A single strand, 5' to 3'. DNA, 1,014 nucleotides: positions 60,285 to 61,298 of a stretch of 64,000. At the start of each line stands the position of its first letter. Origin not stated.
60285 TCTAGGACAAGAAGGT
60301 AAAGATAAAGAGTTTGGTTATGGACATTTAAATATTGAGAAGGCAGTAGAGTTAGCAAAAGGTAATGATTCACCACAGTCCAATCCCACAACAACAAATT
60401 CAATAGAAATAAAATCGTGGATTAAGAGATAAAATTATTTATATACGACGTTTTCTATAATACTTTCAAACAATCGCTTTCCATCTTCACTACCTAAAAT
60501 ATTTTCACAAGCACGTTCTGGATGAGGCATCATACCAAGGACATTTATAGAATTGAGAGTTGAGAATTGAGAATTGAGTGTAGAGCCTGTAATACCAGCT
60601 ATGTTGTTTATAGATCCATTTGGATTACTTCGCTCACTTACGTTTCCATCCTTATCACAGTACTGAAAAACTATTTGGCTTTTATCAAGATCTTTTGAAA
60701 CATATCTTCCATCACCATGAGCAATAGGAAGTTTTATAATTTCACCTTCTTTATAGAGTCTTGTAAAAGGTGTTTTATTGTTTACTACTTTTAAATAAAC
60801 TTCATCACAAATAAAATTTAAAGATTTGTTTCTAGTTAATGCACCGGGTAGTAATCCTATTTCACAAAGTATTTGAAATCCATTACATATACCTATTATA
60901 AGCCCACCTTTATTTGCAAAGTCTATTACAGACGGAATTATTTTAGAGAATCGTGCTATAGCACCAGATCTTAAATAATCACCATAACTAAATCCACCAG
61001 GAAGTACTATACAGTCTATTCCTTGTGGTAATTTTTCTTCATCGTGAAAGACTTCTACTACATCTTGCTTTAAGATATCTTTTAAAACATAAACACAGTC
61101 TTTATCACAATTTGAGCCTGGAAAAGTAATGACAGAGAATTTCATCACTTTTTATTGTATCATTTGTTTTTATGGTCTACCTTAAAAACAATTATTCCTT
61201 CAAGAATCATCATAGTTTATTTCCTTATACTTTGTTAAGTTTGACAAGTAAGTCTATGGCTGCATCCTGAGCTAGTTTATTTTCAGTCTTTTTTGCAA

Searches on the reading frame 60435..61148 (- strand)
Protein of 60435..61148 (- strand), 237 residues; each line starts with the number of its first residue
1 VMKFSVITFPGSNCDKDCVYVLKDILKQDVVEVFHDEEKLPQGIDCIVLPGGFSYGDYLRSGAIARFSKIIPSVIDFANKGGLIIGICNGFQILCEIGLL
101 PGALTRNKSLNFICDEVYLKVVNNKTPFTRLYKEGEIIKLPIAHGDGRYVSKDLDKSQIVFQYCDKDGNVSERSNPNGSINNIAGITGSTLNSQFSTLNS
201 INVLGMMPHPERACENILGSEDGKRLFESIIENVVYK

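Call 84: search_protein_families(library=pfam, proteins=[window:60435-61148:-], max_evalue=0.0001)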
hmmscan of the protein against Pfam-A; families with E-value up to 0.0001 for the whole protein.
window:60435-61148:- (237 aa): 3 families
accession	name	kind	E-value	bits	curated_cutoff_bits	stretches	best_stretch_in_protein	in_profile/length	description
PF13507.12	GATase_5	-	1.6e-36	126.2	27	1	3-218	3-234/260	CobB/CobQ-like glutamine amidotransferase domain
PF07685.20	GATase_3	-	2.2e-08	34.4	27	1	27-96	24-90/196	CobB/CobQ-like glutamine amidotransferase domain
PF01965.30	DJ-1_PfpI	-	1.1e-06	29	26.6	1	41-102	59-115/165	DJ-1/PfpI family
